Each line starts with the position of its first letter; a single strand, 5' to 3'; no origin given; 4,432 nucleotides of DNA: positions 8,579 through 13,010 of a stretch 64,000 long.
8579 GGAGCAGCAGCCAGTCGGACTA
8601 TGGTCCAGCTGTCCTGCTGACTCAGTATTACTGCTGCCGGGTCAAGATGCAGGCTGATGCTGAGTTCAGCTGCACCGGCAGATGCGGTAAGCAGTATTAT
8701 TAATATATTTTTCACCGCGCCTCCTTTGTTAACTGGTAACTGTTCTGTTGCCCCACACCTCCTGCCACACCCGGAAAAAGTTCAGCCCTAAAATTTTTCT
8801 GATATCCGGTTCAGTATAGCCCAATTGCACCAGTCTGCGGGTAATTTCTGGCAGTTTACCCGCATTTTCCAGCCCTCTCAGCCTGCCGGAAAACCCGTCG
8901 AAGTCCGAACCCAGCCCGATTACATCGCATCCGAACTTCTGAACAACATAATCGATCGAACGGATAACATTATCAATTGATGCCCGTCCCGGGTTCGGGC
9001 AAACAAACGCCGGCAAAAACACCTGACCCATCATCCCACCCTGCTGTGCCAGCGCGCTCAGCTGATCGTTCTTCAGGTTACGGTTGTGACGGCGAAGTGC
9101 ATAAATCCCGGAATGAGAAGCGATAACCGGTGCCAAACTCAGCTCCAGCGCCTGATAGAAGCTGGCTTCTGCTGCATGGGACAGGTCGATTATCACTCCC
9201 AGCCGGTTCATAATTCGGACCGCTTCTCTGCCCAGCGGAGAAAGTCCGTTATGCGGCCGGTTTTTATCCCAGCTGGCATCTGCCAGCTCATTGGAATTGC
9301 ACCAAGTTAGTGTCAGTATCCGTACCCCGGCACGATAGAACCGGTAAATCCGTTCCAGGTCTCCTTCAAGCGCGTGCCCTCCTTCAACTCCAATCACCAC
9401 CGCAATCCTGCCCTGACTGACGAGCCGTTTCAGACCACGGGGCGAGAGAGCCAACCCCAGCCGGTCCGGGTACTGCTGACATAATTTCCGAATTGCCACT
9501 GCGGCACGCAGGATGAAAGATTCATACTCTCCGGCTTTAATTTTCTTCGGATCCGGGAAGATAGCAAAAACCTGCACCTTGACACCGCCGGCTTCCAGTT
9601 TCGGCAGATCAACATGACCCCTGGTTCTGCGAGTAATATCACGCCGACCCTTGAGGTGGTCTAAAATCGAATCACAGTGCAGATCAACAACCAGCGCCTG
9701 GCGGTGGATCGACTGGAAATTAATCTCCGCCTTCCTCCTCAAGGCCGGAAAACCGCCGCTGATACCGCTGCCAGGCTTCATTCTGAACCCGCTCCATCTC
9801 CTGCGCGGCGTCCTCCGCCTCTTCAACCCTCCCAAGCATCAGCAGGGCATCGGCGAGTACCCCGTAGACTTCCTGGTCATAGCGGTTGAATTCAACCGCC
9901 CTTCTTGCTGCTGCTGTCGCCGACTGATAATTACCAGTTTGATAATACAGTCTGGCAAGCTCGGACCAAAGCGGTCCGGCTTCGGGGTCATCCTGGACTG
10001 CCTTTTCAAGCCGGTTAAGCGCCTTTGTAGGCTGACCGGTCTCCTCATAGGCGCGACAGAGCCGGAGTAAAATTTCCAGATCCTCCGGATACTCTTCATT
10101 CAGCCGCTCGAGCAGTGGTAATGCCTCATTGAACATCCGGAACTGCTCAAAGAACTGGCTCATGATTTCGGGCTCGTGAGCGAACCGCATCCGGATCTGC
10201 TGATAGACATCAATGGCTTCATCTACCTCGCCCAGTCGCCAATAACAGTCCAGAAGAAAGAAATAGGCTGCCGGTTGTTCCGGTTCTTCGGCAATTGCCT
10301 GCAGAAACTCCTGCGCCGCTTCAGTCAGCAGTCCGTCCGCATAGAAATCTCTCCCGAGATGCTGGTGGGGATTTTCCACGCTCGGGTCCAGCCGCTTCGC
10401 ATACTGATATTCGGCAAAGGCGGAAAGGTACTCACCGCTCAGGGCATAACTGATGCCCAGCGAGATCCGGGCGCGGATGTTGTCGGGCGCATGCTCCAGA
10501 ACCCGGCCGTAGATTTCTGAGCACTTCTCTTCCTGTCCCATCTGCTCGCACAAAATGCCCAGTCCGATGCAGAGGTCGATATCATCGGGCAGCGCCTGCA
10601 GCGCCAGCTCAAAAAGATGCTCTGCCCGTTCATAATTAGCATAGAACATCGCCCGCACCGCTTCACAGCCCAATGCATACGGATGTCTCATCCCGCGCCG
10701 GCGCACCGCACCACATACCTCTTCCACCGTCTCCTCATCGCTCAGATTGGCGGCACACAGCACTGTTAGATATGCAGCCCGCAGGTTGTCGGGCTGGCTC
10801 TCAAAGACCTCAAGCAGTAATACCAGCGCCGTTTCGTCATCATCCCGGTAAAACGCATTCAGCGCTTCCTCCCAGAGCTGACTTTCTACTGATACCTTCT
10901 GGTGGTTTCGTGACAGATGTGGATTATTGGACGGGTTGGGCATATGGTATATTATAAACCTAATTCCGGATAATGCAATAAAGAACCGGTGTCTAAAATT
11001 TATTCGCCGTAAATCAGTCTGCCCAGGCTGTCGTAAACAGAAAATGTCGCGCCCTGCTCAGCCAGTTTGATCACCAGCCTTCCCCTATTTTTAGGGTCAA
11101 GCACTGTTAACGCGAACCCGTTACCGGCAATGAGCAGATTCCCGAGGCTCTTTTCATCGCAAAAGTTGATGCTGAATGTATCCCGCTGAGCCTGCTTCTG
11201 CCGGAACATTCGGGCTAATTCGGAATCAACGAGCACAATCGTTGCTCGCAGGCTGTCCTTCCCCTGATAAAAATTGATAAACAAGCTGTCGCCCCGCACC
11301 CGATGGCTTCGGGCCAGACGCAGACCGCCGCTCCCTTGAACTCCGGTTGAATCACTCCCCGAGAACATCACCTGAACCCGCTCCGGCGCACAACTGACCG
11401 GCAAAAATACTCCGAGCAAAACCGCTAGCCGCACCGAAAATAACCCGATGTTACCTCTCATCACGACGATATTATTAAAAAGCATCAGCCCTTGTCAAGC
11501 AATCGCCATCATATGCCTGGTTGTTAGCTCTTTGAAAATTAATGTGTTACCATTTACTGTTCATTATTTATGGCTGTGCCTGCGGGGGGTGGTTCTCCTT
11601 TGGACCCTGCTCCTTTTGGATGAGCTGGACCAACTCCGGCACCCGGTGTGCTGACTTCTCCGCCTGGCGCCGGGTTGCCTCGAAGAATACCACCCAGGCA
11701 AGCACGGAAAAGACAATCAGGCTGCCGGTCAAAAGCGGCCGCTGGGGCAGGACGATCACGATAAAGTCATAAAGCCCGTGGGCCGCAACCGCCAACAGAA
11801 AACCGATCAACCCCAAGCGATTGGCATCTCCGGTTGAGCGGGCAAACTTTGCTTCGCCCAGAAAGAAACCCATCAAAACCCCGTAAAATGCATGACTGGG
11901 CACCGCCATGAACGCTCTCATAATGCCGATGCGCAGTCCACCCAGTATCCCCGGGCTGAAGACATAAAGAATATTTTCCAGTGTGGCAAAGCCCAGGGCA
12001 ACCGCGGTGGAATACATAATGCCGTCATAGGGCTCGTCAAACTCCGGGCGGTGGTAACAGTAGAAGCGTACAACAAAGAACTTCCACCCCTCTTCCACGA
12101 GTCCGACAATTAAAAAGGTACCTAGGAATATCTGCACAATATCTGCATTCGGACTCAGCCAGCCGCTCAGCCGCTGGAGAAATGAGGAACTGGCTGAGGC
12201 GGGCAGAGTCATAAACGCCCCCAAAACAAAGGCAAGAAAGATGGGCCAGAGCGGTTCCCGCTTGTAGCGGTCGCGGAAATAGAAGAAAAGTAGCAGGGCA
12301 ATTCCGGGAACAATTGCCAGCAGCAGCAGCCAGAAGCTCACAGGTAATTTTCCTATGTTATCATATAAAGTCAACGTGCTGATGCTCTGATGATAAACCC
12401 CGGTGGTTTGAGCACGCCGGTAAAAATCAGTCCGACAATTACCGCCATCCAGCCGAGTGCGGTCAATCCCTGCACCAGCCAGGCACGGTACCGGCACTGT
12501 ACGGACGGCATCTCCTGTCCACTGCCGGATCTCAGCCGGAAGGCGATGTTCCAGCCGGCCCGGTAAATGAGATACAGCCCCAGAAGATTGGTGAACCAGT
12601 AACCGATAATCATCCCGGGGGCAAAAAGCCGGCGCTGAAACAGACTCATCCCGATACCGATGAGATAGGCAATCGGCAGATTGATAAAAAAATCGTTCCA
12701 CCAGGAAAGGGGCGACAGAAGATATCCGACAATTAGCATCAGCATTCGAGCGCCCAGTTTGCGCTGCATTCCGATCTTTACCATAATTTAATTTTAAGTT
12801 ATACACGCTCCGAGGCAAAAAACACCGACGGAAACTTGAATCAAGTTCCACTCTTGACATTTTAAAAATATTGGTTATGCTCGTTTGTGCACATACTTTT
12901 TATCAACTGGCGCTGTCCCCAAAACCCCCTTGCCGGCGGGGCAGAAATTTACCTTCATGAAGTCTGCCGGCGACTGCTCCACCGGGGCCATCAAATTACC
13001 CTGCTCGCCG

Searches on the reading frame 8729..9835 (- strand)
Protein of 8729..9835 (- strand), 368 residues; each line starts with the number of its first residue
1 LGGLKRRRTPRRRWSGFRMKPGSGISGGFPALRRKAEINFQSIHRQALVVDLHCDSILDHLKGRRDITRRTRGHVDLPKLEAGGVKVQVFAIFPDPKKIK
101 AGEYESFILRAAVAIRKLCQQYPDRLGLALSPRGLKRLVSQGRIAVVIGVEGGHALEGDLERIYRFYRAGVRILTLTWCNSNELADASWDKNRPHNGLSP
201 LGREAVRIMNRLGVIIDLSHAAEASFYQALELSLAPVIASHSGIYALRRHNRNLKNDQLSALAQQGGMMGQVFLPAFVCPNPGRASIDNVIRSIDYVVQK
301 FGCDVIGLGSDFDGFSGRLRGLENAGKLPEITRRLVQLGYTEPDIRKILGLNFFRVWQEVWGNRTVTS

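Call 10: search_protein_families(library=pfam, proteins=[window:8729-9835:-])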
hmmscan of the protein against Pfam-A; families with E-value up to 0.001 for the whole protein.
window:8729-9835:- (368 aa): 1 family
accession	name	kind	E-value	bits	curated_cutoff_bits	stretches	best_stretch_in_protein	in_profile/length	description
PF01244.27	Peptidase_M19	-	1.6e-94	317.1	26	1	43-359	2-319/319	Membrane dipeptidase (Peptidase family M19)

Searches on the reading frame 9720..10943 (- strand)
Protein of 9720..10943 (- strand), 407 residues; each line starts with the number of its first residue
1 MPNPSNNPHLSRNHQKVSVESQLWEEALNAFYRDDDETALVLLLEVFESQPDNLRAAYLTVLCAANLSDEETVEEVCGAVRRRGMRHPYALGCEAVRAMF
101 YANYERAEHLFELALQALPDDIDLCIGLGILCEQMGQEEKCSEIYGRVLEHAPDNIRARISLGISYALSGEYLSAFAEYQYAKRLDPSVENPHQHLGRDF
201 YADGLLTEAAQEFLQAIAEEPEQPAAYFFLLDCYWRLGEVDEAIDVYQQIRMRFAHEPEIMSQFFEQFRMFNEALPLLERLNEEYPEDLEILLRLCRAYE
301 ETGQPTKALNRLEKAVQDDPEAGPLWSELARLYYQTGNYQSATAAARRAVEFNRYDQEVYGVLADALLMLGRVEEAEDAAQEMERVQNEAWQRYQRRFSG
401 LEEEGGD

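Call 10: search_protein_families(library=pfam, proteins=[window:9720-10943:-])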
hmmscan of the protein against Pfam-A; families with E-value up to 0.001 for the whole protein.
window:9720-10943:- (407 aa): 28 families (the best 25 are shown)
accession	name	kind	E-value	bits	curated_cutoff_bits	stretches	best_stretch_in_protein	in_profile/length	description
PF14559.12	TPR_19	-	4.6e-36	123.4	25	5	303-350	5-52/68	Tetratricopeptide repeat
PF13428.12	TPR_14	-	1.1e-25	87.9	23.5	1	291-332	3-44/44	Tetratricopeptide repeat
PF07719.23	TPR_2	-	4.4e-25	86.1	27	1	325-353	3-31/34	Tetratricopeptide repeat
PF13432.12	TPR_16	-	3.9e-24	85.2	32.7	3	196-250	3-57/65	Tetratricopeptide repeat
PF13431.12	TPR_17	-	7.8e-15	54.3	24.4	0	347-377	3-33/34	Tetratricopeptide repeat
PF00515.34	TPR_1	-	1.7e-14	53.4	27.8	0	325-354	3-32/34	Tetratricopeptide repeat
PF13181.12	TPR_8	-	3.1e-14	52.3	25.7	0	325-354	3-32/34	Tetratricopeptide repeat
PF13424.12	TPR_12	-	9.7e-14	51.8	30.1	1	269-316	24-72/77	Tetratricopeptide repeat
PF12895.13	ANAPC3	-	2.3e-13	50.7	27.2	0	329-382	29-81/82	Anaphase-promoting complex, cyclosome, subunit 3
PF23914.1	TPR_CcmH_CycH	-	9.9e-13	48.7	42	1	314-389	41-116/158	Cytochrome c-type biogenesis protein H TPR domain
PF13174.12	TPR_6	-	1.1e-09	38.7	26.3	0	233-250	9-26/33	Tetratricopeptide repeat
PF13414.12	TPR_11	-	1.1e-09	38.2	26.8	0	298-337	3-42/42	TPR repeat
PF07721.20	TPR_4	-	1.9e-07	31.5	27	0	360-382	4-26/26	Tetratricopeptide repeat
PF00637.26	Clathrin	-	2.1e-07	31.2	29.6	1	292-360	10-76/143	Region in Clathrin and VPS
PF13176.12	TPR_7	-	3.1e-07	30.4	27.9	0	228-249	3-24/36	Tetratricopeptide repeat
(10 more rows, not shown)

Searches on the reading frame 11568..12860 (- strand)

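Call 10: search_protein_families(library=pfam, proteins=[window:11568-12860:-])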
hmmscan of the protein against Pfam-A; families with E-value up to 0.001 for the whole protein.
window:11568-12860:- (430 aa): 1 family
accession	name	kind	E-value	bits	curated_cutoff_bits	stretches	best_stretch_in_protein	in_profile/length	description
PF13367.11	PrsW-protease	-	7.9e-38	130.4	23.5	1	202-388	1-194/196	PrsW family intramembrane metalloprotease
